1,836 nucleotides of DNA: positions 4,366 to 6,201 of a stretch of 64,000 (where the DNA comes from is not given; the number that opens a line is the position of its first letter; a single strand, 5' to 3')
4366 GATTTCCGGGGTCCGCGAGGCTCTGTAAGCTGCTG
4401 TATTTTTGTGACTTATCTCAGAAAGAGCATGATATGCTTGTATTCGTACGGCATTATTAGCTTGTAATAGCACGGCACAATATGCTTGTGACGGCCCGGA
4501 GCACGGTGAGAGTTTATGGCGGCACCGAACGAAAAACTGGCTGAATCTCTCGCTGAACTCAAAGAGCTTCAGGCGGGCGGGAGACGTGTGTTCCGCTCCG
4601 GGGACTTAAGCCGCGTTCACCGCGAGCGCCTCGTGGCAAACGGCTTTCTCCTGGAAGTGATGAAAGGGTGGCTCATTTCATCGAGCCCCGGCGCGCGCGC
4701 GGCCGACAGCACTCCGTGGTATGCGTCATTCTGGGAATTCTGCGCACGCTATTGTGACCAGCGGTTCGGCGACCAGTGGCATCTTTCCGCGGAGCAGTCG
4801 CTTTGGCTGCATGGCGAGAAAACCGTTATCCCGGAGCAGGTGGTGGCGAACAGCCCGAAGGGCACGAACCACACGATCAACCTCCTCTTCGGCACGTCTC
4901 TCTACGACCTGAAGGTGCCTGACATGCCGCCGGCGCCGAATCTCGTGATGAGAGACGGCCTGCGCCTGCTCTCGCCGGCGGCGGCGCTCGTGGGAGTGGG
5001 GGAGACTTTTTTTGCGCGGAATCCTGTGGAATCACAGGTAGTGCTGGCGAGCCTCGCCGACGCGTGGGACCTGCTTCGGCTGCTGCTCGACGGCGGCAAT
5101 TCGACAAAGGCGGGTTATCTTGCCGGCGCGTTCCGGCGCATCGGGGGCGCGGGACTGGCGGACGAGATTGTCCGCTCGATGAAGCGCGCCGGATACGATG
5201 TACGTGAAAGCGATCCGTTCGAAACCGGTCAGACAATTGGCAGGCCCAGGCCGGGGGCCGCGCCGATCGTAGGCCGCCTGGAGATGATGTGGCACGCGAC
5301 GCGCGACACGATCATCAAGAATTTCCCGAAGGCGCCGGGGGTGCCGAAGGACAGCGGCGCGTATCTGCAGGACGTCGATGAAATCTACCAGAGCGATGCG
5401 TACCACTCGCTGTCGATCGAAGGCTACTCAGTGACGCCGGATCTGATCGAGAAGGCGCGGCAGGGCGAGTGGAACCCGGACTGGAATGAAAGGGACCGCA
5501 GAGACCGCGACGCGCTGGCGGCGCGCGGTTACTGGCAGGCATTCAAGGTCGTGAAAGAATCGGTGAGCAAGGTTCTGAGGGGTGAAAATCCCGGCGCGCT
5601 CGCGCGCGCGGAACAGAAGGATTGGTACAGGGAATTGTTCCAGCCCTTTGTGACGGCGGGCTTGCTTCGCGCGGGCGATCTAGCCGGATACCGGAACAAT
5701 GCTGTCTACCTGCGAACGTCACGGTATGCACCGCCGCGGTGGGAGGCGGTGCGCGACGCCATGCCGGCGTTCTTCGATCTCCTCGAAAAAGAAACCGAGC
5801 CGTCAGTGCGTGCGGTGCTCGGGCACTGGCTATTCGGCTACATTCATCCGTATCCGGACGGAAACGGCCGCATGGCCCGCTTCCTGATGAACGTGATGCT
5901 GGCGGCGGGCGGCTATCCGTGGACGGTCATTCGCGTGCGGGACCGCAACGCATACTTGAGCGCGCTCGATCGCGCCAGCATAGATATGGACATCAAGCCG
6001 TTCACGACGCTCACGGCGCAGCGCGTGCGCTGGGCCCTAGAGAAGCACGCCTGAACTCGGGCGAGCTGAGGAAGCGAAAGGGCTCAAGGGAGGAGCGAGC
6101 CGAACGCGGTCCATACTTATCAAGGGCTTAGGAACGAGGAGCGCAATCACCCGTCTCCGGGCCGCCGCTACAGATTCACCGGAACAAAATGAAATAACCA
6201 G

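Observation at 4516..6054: Single-gene AbiEi-like regulator/Fic fusion: candidate self-contained toxin-antitoxin or anti-phage system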

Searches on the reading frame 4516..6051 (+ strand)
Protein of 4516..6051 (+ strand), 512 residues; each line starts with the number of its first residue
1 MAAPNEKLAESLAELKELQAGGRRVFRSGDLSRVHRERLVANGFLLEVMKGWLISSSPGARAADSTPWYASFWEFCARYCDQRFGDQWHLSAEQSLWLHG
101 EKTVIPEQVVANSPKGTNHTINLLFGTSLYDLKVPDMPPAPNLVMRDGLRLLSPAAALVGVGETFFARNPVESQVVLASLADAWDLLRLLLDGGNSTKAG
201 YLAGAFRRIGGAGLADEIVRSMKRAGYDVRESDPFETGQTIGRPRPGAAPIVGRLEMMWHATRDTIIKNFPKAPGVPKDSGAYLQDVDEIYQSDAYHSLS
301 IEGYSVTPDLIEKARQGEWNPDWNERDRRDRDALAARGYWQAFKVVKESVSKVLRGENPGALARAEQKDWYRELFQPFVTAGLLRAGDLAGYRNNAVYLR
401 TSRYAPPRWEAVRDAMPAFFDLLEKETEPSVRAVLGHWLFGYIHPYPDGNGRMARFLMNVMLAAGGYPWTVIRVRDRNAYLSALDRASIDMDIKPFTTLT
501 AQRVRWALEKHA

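Call 3: search_protein_families(library=pfam, proteins=[window:4516-6051:+], max_evalue=1)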
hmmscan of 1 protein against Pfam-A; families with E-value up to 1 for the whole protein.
window:4516-6051:+ (512 aa): 1 family
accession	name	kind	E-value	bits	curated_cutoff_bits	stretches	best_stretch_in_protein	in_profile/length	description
PF02661.23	Fic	-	9.7e-14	52.4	24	1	368-462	8-93/93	Fic/DOC family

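Call 4: search_protein_families(library=ncbifam, proteins=[window:4516-6051:+], max_evalue=1)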
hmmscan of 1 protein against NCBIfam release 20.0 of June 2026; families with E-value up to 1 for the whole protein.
window:4516-6051:+ (512 aa): 3 families
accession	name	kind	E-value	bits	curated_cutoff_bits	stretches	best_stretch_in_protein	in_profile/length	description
NF046030.1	ProtAdlyltaseSoFic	equivalog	6.6e-06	25.3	550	1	404-462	150-211/361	protein adenylyltransferase Fic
TIGR02613.1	mob_myst_B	hypoth_equivalog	0.00027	20.9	124.4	1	433-485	112-171/186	mobile mystery protein B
NF046029.1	ProtAdlyltaseNmFic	equivalog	0.0045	16.7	230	1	443-494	96-148/177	protein adenylyltransferase Fic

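Call 5: search_protein_families(library=padloc, proteins=[window:4516-6051:+], max_evalue=1)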
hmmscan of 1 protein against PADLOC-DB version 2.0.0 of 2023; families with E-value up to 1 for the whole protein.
window:4516-6051:+ (512 aa): 8 families
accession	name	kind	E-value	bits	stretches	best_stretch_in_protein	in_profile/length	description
PDLC03963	SoFic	-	3e-20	70.9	1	290-507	56-263/361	-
PDLC04966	PDC-S24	-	3.6e-13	47.2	1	395-466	258-340/497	-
PDLC04840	PDC-S04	-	2.1e-09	35.4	1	427-490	139-202/227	-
PDLC04839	PDC-S04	-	2.7e-09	35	1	437-503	134-201/205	-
PDLC04836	PDC-S04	-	2.1e-08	31.6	1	407-488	131-213/244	-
PDLC04837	PDC-S04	-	6.7e-08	30.1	1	437-500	158-220/234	-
PDLC04838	PDC-S04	-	6.8e-05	20.7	1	442-502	142-200/209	-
PDLC04842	PDC-S04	-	0.0076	14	1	443-490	111-158/202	-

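Call 6: search_solved_structures(query=window:4516-6051:+, max_evalue=1, show_alignments=2)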
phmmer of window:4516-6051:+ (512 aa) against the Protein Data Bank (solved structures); distinct sequences matched with E-value up to 1: 32.
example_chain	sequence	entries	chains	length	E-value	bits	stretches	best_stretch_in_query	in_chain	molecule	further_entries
6i7j_A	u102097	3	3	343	5.2e-17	64.7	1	243-503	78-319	Adenosine monophosphate-protein transferase FICD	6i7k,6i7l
6i7h_A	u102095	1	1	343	7.1e-17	64.3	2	399-503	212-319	Adenosine monophosphate-protein transferase FICD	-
6i7g_A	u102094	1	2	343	7.2e-17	64.3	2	399-503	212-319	Adenosine monophosphate-protein transferase FICD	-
4u04_A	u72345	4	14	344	7.3e-17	64.3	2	399-503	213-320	Adenosine monophosphate-protein transferase FICD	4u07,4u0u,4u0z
6i7i_A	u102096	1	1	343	7.6e-17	64.2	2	399-503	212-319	Adenosine monophosphate-protein transferase FICD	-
9yz5_A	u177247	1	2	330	6e-16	61.2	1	399-503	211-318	Protein adenylyltransferase FICD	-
4u0s_A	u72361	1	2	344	6.7e-16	61.1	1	399-503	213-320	Adenosine monophosphate-protein transferase FICD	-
6zmd_B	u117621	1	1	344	8.8e-16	60.7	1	241-503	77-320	Protein adenylyltransferase FICD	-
7b7z_A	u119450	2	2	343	1.3e-15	60.2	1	243-503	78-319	Protein adenylyltransferase FICD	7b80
5jj6_A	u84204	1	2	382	9.7e-12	47.4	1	393-508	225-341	Adenosine monophosphate-protein transferase FICD homolog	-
5jj7_A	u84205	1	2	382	1.1e-11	47.2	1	393-508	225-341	Adenosine monophosphate-protein transferase FICD homolog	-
3cuc_A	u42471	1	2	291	1.1e-10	43.9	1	430-496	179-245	Protein of unknown function with a Fic domain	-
7xux_A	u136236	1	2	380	7.2e-07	31.3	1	371-467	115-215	Fido domain-containing protein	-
4rgl_A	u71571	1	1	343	3e-06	29.3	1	403-503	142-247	Filamentation induced by cAMP protein Fic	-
7cb8_A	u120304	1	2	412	1.5e-05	27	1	400-485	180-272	Fic-domain containing protein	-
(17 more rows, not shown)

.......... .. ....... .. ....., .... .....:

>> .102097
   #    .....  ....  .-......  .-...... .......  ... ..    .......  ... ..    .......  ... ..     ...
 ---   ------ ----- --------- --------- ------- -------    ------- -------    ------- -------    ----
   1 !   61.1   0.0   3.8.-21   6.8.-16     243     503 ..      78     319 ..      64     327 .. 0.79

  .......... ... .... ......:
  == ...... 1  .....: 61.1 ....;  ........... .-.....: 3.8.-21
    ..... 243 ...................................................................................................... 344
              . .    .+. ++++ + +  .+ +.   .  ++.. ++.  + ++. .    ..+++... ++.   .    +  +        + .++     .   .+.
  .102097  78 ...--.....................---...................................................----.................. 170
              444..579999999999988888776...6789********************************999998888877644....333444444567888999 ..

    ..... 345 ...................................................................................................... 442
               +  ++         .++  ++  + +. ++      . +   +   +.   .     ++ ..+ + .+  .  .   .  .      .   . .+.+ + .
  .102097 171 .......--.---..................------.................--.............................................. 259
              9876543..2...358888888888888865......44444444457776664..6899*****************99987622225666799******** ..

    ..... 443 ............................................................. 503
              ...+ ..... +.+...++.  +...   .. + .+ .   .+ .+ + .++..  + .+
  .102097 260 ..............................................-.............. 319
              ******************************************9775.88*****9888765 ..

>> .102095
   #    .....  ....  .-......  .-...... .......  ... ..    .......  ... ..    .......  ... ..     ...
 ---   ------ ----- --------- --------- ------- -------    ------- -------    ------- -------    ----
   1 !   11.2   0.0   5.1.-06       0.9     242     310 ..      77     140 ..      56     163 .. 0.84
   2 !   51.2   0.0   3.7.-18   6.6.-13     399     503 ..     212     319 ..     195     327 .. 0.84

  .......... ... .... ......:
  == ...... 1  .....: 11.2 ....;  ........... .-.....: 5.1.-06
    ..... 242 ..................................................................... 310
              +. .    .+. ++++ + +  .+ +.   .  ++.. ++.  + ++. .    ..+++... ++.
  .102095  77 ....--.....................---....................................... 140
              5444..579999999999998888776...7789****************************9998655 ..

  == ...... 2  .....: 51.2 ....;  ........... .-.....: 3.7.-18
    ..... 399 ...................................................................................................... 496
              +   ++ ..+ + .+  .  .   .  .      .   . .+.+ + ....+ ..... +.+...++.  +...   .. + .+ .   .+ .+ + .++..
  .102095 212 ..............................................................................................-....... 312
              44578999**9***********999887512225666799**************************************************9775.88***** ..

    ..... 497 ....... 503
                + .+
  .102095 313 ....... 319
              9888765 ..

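Call 7: find_homologous_proteins(query=window:4516-6051:+)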
Query window:4516-6051:+ (512 aa): 7994 proteins with E <= 0.001 among 8000 candidates; the best 120 are listed.
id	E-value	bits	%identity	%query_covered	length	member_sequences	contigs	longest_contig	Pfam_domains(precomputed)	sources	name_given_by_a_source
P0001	0.0e+0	1161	98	100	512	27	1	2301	PF02661.24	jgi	jgi:hypothetical protein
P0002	0.0e+0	1103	94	100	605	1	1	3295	PF07369.17,PF02661.24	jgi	jgi:fido (protein-threonine AMPylation protein)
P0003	0.0e+0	1101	94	100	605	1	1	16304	PF07369.17,PF02661.24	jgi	jgi:fido (protein-threonine AMPylation protein)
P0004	0.0e+0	1044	89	100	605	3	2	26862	PF07369.17,PF02661.24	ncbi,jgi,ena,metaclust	metaclust:\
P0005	0.0e+0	1029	87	100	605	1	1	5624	PF07369.17,PF02661.24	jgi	jgi:fido (protein-threonine AMPylation protein)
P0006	0.0e+0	1023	87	100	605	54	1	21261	PF07369.17,PF02661.24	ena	-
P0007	0.0e+0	1020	87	100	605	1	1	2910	PF07369.17,PF02661.24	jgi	-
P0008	0.0e+0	1019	87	100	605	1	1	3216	PF07369.17,PF02661.24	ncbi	-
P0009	0.0e+0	1018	87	100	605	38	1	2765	PF07369.17,PF02661.24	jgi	-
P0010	0.0e+0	1017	86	100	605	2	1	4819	PF07369.17,PF02661.24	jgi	-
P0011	0.0e+0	1016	87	100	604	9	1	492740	PF07369.17,PF02661.24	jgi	jgi:fido (protein-threonine AMPylation protein)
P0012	0.0e+0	1016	87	100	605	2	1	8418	PF07369.17,PF02661.24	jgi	jgi:fido (protein-threonine AMPylation protein)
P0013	0.0e+0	1015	86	100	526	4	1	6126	PF02661.24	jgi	jgi:fido (protein-threonine AMPylation protein)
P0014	0.0e+0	1014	86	100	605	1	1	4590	PF07369.17,PF02661.24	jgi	jgi:fido (protein-threonine AMPylation protein)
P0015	0.0e+0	1011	86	100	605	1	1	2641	PF07369.17,PF02661.24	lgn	-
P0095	1.0e-268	910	77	99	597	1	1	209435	PF07369.17,PF02661.24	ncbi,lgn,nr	ncbi:MAG TPA: DUF1488 family protein [Candidatus Acidoferrales bacterium]|nr:DUF1488 family protein 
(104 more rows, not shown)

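Call 12: find_encoding_contigs(protein=P0011, flank=8000, max_places=3)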
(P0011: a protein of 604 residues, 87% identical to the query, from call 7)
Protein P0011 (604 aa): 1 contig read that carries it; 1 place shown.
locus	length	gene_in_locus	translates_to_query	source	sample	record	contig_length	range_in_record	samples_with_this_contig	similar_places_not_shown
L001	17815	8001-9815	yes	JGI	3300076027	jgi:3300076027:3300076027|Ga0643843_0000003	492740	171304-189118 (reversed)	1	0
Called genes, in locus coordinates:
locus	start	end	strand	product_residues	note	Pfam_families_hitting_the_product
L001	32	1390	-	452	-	PF13188:PAS_8 (weak), PF13426:PAS_9 (weak), PF00990:GGDEF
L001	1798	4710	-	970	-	PF13620:CarboxypepD_reg, PF13715:CarbopepD_reg_2 (weak), PF25183:OMP_b-brl_4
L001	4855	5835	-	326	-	PF05569:Peptidase_M56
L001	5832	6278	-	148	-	PF03965:Penicillinase_R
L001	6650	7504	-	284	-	PF19656:DUF6159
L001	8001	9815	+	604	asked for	PF02661:Fic, PF07369:DUF1488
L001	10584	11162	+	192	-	PF13505:OMP_b-brl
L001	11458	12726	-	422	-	-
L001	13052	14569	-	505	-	PF04185:Phosphoesterase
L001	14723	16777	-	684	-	PF00930:DPPIV_N (faint), PF07676:PD40 (faint), PF26550:Tricorn_2nd (faint), PF26549:Tricorn_N (weak), PF02129:Peptidase_S15 (faint), PF20434:BD-FAE, PF01738:DLH, PF00326:Peptidase_S9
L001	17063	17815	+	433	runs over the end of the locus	PF00266:Aminotran_5, PF00155:Aminotran_1_2 (faint), PF01041:DegT_DnrJ_EryC1 (weak), PF01053:Cys_Met_Meta_PP (weak)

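Call 13: find_encoding_contigs(protein=P0095, flank=8000, max_places=3)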
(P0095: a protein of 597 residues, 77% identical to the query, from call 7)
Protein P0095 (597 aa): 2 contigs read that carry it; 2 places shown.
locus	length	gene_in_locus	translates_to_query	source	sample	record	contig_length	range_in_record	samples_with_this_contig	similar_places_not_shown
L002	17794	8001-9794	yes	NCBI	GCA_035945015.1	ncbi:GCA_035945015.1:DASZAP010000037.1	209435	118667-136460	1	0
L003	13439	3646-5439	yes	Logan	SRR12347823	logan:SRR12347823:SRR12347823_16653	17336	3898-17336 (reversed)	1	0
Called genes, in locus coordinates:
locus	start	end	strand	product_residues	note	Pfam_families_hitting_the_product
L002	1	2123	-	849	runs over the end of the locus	PF13385:Laminin_G_3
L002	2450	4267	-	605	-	PF02195:ParB_N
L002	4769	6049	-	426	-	-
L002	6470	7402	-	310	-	PF08401:ArdcN, PF18818:MPTase-PolyVal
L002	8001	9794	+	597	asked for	PF02661:Fic, PF07369:DUF1488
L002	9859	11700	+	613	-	PF11398:DUF2813, PF13175:AAA_15, PF13304:AAA_21, PF20469:OLD-like_TOPRIM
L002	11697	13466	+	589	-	PF00580:UvrD-helicase, PF13604:AAA_30 (faint), PF01443:Viral_helicase1 (faint), PF13245:AAA_19, PF13361:UvrD_C, PF13538:UvrD_C_2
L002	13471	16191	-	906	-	PF13289:SIR2_2 (weak)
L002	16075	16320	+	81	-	-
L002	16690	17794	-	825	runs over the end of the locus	PF00270:DEAD (weak), PF04851:ResIII, PF18766:SWI2_SNF2 (faint), PF27151:YagJ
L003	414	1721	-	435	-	-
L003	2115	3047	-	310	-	PF08401:ArdcN, PF18818:MPTase-PolyVal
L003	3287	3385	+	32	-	-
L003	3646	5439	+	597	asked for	PF02661:Fic, PF07369:DUF1488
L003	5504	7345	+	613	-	PF11398:DUF2813, PF13175:AAA_15, PF13304:AAA_21, PF20469:OLD-like_TOPRIM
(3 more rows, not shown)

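Call 19: find_related_loci(query=window:4516-6051:+, collection=genome_contigs, flank=6000)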
Query window:4516-6051:+ (512 aa) in genome_contigs; peptide patterns used: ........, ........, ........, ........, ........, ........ (x = any residue, [..] = any of these).
472 stretches matched a pattern; 359 encode a relative of the query (tblastn E <= 1e-3); the best 80 are kept; 80 distinct loci.
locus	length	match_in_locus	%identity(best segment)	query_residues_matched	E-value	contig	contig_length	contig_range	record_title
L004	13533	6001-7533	86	1-511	0e+0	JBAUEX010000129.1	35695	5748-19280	MAG: Candidatus Acidiferrales bacterium isolate MFD10991_ilm_asm_bin22 k127_11611, whole genome shotgun sequence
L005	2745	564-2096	85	1-511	0e+0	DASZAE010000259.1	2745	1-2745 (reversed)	MAG TPA_asm: Terriglobia bacterium isolate SMAG_U6380 k141_66934, whole genome shotgun sequence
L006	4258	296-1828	83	1-511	0e+0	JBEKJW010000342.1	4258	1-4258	MAG: Candidatus Acidiferrales bacterium isolate SPRUCE 332 SPRUCE_332_342, whole genome shotgun sequence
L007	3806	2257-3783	76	3-511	0e+0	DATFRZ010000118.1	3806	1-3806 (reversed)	MAG TPA_asm: Candidatus Acidoferrum sp. isolate SMAG_U9371 k141_295234, whole genome shotgun sequence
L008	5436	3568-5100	78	1-511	0e+0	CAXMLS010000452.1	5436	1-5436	MAG TPA_asm: uncultured bacterium isolate SRR1572169_concoct_8 genome assembly, contig: ERZ16270753.91764, whole genome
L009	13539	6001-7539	82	1-511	0e+0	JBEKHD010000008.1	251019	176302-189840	MAG: Candidatus Acidiferrales bacterium isolate SPRUCE 269 SPRUCE_269_8, whole genome shotgun sequence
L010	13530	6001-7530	76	1-510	0e+0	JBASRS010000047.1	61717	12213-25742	MAG: Terriglobales bacterium isolate MFD13510_ilm_asm_bin1 k127_16402, whole genome shotgun sequence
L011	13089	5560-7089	77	1-510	0e+0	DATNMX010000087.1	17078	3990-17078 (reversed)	MAG TPA_asm: Candidatus Dormiibacterota bacterium isolate SMAG_U11490 k141_182775, whole genome shotgun sequence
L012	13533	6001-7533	75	1-511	0e+0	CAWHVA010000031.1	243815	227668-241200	MAG: uncultured Acidobacteriota bacterium isolate MFD03346.bin.3.35 genome assembly, contig: contig_5462, whole genome s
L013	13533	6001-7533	75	1-511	0e+0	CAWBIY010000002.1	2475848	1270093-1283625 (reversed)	MAG: uncultured Acidobacteriota bacterium isolate MFD05521.bin.1.238 genome assembly, contig: contig_16491, whole genome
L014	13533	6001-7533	74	1-511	0e+0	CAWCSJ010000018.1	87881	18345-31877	MAG: uncultured Acidobacteriaceae bacterium isolate MFD05377.bin.2.20 genome assembly, contig: contig_45192, whole genom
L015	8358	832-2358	76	1-509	0e+0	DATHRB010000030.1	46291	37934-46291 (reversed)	MAG TPA_asm: Verrucomicrobiia bacterium isolate SMAG_U12754 k141_1027911, whole genome shotgun sequence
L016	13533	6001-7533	75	1-511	0e+0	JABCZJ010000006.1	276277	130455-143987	MAG: Acidobacteria bacterium isolate Inc-BW-C-12-M_MAG20 Ga0210394_10000056, whole genome shotgun sequence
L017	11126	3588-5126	76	1-510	0e+0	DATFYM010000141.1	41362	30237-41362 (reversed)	MAG TPA_asm: Terriglobia bacterium isolate SMAG_U9543 k141_1008288, whole genome shotgun sequence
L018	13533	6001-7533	74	1-511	0e+0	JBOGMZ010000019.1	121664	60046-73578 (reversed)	MAG: Candidatus Acidiferrales bacterium isolate TC-B2_metabat2.bin.29 k127_161990, whole genome shotgun sequence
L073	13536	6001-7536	68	1-512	0e+0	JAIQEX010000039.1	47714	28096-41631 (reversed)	MAG: Terriglobia bacterium isolate SRVP_27 SR-VP_26_10_2019_B_35cm_scaffold_702, whole genome shotgun sequence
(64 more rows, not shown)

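Call 54: search_protein_families(library=pfam, alignment_id=A3, max_evalue=0.00001)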
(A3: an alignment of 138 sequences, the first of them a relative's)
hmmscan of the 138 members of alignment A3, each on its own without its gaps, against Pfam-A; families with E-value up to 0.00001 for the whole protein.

A. member 1, L001:7568-7837:+ (90 aa): 0 families

B. families by the number of members that match (of 138 scanned): 112 families (the first 25 are shown)
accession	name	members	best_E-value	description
PF13560.12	HTH_31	5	8.6e-12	Helix-turn-helix domain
PF08401.16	ArdcN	3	3e-43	N-terminal domain of anti-restriction factor ArdC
PF01381.28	HTH_3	3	7.5e-11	Helix-turn-helix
PF18818.7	MPTase-PolyVal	2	4.1e-54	Zincin-like metallopeptidase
PF13304.12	AAA_21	2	1.2e-34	AAA domain, putative AbiEii toxin, Type IV TA system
PF00589.27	Phage_integrase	2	1.9e-27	Phage integrase family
PF03699.18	UPF0182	1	2e-217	Uncharacterised protein family (UPF0182)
PF00274.25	Glycolytic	1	2e-128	Fructose-bisphosphate aldolase class-I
PF01804.23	Penicil_amidase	1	8e-117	Penicillin amidase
PF19289.4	PmbA_TldD_3rd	1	8.4e-80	PmbA/TldA metallopeptidase C-terminal domain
PF08751.17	TrwC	1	7.5e-70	TrwC relaxase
PF01695.23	IstB_IS21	1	3e-67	IstB-like ATP binding protein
PF03389.21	MobA_MobL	1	6.4e-65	MobA/MobL family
PF01073.25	3Beta_HSD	1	9.7e-61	3-beta hydroxysteroid dehydrogenase/isomerase family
PF13604.12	AAA_30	1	2.8e-56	AAA domain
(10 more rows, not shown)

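Call 55: search_protein_families(library=padloc, alignment_id=A3, max_evalue=1e-10)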
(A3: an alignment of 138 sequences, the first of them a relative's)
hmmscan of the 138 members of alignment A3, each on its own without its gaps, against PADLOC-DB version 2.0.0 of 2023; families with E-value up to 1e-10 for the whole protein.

A. member 1, L001:7568-7837:+ (90 aa): 0 families

B. families by the number of members that match (of 138 scanned): 55 families (the first 25 are shown)
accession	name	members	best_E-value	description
PDLC04135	mad3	2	1.5e-20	mads_3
PDLC02897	DpdJ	1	0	DpdJ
PDLC04180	HEC-01A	1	2.9e-157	-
PDLC05079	PDC-S73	1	1.1e-137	-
PDLC03991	PD-Lambda-4_A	1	2.2e-90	-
PDLC02503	BrxHI|BrxHII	1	2.5e-76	BrxHI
PDLC02234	AbiEi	1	6.4e-68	AbiEi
PDLC03960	SngC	1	9e-68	-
PDLC02400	Aga_TIR-PNTD1-PNTD2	1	2.9e-63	Class I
PDLC02416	Aga_REase-TIR-PNTD1-PNTD2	1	1.9e-46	Class I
PDLC04178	HEC-01A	1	1.9e-40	-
PDLC02501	BrxHI|BrxHII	1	5.4e-40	BrxHI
PDLC02630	DrmD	1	8.9e-35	DrmD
PDLC04182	HEC-01A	1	5.6e-33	-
PDLC02980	AriA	1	6.4e-31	-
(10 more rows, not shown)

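Call 57: predict_structure(alignment_id=A2)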
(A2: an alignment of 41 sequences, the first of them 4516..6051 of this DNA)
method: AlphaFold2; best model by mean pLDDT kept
length: 512 residues; sequences in the alignment: 41
mean_pLDDT: 93.8   pTM: 0.91
mean pLDDT of the five models: 93.8, 93.1, 93.0, 92.2, 91.9
residues with pLDDT >= 90: 451; 70-90: 45; 50-70: 16; < 50: 0
segments of 3 or more residues with pLDDT < 50: none
pLDDT, mean of each block of 10 residues (from residue 1): 84 94 93 96 95 90 89 97 97 97 96 97 97 96 95 97 94 95 94 96 95 96 97 85 86 96 97 93 95 97 92 79 64 93 98 97 97 95 90 92 94 97 98 99 96 98 96 97 97 98 93 65
secondary structure, 60 per line:
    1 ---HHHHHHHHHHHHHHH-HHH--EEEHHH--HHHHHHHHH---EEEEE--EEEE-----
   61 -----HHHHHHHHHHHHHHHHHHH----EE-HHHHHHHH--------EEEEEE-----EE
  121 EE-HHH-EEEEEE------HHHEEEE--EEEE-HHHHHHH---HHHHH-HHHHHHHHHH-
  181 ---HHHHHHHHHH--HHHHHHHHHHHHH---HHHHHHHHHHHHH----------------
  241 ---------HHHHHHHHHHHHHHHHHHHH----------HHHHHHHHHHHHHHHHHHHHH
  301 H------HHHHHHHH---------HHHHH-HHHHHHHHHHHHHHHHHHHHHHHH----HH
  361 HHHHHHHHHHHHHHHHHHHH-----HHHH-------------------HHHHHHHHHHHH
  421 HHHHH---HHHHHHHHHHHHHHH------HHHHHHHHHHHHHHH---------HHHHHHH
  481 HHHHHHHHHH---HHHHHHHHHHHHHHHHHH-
elements in order: H4-18 E25-27 H33-41 E45-49 E52-55 H66-84 H92-99 E108-113 E119-122 E128-133 E143-146 E149-152 H154-160 H164-168 H170-179 H184-193 H196-208 H212-224 H250-269 H280-301 H308-315 H325-329 H331-354 H359-380 H386-389 H409-425 H429-443 H450-464 H474-490 H494-511
